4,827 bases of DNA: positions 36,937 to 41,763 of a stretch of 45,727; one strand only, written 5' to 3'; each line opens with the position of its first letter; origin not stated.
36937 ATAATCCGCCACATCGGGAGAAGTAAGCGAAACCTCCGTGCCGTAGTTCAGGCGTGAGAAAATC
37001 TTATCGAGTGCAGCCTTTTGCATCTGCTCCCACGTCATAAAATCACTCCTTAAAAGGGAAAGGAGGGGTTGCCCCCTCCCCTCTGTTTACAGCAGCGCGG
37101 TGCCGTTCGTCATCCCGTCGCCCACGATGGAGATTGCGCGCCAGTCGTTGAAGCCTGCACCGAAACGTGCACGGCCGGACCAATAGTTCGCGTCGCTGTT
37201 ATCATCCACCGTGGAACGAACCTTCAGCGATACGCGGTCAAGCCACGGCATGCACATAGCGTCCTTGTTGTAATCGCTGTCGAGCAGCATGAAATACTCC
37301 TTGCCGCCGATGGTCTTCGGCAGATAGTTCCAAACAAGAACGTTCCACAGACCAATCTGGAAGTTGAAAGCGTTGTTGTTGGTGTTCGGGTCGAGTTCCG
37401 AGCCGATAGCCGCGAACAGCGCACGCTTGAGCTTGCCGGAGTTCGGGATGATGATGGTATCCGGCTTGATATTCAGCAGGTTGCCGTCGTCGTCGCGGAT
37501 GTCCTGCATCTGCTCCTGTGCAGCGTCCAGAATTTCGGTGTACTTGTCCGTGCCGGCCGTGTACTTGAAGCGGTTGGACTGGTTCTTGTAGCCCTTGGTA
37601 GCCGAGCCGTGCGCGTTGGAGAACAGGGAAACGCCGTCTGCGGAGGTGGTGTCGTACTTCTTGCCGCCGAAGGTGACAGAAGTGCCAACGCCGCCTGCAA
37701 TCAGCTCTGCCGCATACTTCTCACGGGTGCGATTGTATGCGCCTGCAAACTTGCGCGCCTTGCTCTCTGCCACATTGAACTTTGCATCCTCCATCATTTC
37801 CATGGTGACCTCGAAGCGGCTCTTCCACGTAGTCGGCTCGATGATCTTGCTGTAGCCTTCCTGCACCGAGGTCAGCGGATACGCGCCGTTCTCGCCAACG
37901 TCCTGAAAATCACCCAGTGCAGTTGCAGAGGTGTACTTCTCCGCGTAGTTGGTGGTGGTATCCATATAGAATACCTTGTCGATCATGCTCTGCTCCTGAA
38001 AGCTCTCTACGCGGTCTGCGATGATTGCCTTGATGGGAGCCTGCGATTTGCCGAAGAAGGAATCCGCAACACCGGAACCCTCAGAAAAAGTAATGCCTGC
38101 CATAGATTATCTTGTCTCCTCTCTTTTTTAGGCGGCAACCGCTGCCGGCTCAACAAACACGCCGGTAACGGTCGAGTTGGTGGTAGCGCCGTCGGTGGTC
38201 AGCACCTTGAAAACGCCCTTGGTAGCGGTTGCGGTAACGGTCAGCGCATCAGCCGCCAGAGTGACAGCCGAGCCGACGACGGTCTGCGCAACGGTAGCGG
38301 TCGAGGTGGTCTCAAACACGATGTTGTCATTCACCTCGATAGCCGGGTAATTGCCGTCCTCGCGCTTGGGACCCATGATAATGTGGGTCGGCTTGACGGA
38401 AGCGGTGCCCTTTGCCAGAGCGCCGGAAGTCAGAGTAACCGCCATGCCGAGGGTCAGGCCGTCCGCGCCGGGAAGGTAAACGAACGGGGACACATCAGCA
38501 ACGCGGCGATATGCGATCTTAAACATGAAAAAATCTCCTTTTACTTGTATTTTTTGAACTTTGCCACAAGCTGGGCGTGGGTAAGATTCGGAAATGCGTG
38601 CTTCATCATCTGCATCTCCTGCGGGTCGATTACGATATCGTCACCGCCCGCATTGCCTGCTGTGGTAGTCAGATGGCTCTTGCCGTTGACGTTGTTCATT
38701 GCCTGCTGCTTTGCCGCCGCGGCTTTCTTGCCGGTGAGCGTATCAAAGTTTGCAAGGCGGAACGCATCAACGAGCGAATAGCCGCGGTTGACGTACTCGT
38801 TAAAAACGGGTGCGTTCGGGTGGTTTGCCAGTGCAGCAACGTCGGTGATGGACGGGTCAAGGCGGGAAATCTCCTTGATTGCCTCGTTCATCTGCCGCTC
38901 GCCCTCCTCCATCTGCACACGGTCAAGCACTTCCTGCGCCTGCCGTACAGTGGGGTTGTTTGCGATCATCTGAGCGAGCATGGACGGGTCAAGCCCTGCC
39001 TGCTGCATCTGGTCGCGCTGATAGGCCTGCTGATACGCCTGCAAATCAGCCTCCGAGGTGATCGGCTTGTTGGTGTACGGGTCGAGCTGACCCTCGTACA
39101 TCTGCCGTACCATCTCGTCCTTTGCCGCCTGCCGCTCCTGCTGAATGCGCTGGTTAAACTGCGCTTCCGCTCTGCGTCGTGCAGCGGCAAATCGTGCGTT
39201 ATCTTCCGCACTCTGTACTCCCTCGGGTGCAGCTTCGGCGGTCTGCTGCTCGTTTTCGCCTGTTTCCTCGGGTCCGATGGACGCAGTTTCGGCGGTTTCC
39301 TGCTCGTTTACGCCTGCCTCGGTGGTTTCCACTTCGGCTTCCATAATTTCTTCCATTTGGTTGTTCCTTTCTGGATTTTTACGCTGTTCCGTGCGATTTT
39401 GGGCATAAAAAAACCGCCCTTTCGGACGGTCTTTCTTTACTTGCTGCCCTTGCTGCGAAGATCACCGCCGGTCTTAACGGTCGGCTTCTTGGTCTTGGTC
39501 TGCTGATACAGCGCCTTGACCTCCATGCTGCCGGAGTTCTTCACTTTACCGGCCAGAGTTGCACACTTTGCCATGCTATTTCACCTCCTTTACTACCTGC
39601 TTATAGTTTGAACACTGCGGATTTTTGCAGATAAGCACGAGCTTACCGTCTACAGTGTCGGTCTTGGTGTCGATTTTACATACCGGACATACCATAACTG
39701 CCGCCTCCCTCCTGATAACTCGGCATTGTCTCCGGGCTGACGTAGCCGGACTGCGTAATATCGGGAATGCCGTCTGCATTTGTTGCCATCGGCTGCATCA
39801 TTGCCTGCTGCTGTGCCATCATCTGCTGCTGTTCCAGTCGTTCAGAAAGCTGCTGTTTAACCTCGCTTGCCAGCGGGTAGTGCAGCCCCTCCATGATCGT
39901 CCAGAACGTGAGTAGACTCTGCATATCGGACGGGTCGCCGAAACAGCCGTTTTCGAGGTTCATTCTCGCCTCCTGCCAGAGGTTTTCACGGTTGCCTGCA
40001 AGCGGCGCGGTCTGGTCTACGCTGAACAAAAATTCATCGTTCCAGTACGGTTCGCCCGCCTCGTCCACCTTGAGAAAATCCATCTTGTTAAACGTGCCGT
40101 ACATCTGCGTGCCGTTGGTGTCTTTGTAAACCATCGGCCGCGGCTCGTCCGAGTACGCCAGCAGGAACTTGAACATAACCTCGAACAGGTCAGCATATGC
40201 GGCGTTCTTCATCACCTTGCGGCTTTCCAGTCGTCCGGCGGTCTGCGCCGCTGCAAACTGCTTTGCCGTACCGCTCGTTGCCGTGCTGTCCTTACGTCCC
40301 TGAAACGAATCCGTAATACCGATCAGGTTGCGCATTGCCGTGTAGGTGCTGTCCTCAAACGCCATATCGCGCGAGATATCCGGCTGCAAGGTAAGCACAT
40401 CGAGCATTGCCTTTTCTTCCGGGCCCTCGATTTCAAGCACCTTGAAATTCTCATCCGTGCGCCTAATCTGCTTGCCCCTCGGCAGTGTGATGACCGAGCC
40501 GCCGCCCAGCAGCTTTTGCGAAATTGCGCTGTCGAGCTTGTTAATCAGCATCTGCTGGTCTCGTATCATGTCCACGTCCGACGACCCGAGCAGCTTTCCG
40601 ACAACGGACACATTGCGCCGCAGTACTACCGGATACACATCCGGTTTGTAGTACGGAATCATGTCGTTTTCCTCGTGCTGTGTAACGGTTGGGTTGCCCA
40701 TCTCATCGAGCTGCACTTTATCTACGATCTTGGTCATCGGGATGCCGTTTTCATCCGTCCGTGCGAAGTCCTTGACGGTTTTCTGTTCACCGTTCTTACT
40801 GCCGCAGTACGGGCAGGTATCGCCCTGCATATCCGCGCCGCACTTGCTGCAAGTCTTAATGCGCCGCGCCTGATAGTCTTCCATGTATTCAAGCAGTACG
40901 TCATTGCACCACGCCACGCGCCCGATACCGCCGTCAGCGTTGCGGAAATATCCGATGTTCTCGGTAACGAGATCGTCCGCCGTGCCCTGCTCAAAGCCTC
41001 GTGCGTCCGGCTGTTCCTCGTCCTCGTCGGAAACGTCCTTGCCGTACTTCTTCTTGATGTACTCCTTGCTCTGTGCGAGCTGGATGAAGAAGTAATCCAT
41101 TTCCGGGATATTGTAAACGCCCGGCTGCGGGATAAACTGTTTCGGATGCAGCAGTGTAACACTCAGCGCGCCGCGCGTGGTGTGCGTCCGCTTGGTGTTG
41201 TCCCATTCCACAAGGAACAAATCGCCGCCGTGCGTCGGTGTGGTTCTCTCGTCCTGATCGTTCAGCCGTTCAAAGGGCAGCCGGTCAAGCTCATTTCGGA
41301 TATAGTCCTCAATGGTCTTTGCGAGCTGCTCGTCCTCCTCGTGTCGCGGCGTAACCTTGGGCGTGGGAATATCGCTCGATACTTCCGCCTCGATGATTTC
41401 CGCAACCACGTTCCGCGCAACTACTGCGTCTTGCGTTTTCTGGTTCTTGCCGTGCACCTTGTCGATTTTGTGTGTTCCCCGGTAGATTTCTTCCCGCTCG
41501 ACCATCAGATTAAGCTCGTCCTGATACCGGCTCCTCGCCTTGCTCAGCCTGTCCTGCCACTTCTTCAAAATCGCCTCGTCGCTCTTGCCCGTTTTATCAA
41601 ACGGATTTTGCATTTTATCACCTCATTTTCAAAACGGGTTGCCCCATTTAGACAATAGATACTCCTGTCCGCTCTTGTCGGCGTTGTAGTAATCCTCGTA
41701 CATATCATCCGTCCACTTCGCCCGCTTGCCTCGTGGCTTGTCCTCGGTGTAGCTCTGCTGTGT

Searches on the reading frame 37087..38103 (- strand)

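Call 7: search_protein_families(library=phrogs, proteins=[window:37087-38103:-], max_evalue=0.001)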
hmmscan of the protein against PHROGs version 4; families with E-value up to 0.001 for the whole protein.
window:37087-38103:- (338 aa): 4 families
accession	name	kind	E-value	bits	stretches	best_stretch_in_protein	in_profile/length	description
phrog_371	-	head and packaging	2.2e-15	57.7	1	6-325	3-229/303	major head protein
phrog_133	-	head and packaging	1.3e-10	41.6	1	58-323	424-661/668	head maturation protease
phrog_4523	-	head and packaging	3.5e-09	37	1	61-324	405-638/644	major head and protease protein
phrog_1650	-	head and packaging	7.5e-08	33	1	26-152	27-162/300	major head protein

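Call 10: search_protein_families(library=pfam, proteins=[window:37087-38103:-], max_evalue=0.01)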
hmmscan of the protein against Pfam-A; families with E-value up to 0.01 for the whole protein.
window:37087-38103:- (338 aa): 2 families
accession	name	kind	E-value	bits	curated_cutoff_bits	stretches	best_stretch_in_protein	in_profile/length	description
PF25209.1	Phage_capsid_4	-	6.5e-18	66.4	27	1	44-324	31-259/262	Phage capsid protein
PF10124.15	Mu-like_gpT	-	4.3e-05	23.4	20.1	1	190-246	223-277/289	Mu-like prophage major head subunit gpT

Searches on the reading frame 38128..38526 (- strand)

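Call 7: search_protein_families(library=phrogs, proteins=[window:38128-38526:-], max_evalue=0.001)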
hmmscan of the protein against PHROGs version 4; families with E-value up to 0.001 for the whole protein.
window:38128-38526:- (132 aa): 1 family
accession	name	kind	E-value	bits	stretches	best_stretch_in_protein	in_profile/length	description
phrog_24113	-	unknown function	2.2e-13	51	1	2-121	3-127/143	-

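Call 10: search_protein_families(library=pfam, proteins=[window:38128-38526:-], max_evalue=0.01)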
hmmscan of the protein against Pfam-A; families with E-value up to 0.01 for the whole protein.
window:38128-38526:- (132 aa): 0 families

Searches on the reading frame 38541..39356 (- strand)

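Call 7: search_protein_families(library=phrogs, proteins=[window:38541-39356:-], max_evalue=0.001)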
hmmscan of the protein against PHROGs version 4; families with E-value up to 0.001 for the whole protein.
window:38541-39356:- (271 aa): 2 families
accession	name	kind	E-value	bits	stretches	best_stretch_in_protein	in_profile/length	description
phrog_35275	-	unknown function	7.5e-25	88.9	1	45-270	90-329/336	-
phrog_14606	-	unknown function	4.9e-09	37.1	1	103-230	110-225/263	-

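Call 10: search_protein_families(library=pfam, proteins=[window:38541-39356:-], max_evalue=0.01)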
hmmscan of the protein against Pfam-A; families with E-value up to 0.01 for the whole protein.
window:38541-39356:- (271 aa): 0 families

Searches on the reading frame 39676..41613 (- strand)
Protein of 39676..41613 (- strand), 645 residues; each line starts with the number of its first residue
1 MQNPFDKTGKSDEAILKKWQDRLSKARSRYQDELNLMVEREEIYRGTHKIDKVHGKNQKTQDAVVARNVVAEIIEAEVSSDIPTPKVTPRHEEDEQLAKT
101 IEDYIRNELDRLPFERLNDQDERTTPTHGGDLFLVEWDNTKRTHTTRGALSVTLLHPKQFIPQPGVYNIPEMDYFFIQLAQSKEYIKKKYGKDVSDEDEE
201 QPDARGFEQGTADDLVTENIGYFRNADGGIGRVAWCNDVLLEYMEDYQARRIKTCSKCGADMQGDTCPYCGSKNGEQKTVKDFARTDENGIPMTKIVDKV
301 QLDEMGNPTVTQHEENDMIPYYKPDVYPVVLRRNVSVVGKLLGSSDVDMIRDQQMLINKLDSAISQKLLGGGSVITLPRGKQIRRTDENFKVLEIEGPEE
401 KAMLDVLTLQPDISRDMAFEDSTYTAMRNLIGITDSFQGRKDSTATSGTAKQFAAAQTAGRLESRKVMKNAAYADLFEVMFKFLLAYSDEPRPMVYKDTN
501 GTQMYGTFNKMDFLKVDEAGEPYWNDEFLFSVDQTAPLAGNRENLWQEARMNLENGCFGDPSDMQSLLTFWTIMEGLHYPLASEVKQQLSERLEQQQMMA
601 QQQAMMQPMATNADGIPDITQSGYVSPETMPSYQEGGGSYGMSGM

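Call 7: search_protein_families(library=phrogs, proteins=[window:39676-41613:-], max_evalue=0.001)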
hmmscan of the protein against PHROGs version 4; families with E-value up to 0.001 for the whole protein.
window:39676-41613:- (645 aa): 1 family
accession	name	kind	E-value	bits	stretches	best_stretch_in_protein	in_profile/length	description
phrog_156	-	head and packaging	1.8e-44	153.3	1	9-608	5-575/681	portal protein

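Call 10: search_protein_families(library=pfam, proteins=[window:39676-41613:-], max_evalue=0.01)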
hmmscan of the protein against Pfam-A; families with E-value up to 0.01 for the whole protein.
window:39676-41613:- (645 aa): 3 families
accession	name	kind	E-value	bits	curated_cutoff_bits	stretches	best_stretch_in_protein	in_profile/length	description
PF16510.12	P22_portal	-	4.4e-05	22.6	26.1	1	403-610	361-574/594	Phage P22-like portal protein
PF22400.1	DUF6980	-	0.0014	19.2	27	1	236-291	24-79/99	Domain of unknown function (DUF6980)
PF12773.13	DZR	-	0.0023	18.5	27.3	1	251-276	11-36/45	Double zinc ribbon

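Call 17: search_dna_similar(query=window:39676-41613:-, collection=phages, mode=protein, max_rows=20)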
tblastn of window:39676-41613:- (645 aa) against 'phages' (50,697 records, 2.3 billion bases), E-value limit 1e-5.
Records with a match: 2; places in all: 2; records where one place covers at least 80% of the query: 2.
Best place of each record, by identity: <60% 2.
By first word of the organism name: Bacteriophage 2.
By host as written in the record: - 2.
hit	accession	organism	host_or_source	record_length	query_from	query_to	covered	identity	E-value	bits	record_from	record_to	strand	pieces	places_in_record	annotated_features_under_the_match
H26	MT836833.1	Bacteriophage sp.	human fecal samples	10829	16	594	90%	46.2%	2e-171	547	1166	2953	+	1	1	record has no annotation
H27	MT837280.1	Bacteriophage sp.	human fecal samples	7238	10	594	91%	43.8%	3e-158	508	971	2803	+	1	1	record has no annotation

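Call 118: search_solved_structures(query=window:39676-41613:-, max_evalue=1)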
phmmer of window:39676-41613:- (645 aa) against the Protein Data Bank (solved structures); distinct sequences matched with E-value up to 1: 4.
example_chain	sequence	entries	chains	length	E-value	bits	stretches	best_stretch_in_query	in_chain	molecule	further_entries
2aus_D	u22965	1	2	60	0.2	13.7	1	251-274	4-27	Ribosome biogenesis protein Nop10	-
2aqc_A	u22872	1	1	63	0.67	11.9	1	250-280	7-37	Ribosome biogenesis protein Nop10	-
2apo_B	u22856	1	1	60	0.77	11.7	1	250-280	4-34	Ribosome biogenesis protein Nop10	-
2ey4_E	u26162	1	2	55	0.89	11.5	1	251-274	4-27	Ribosome biogenesis protein Nop10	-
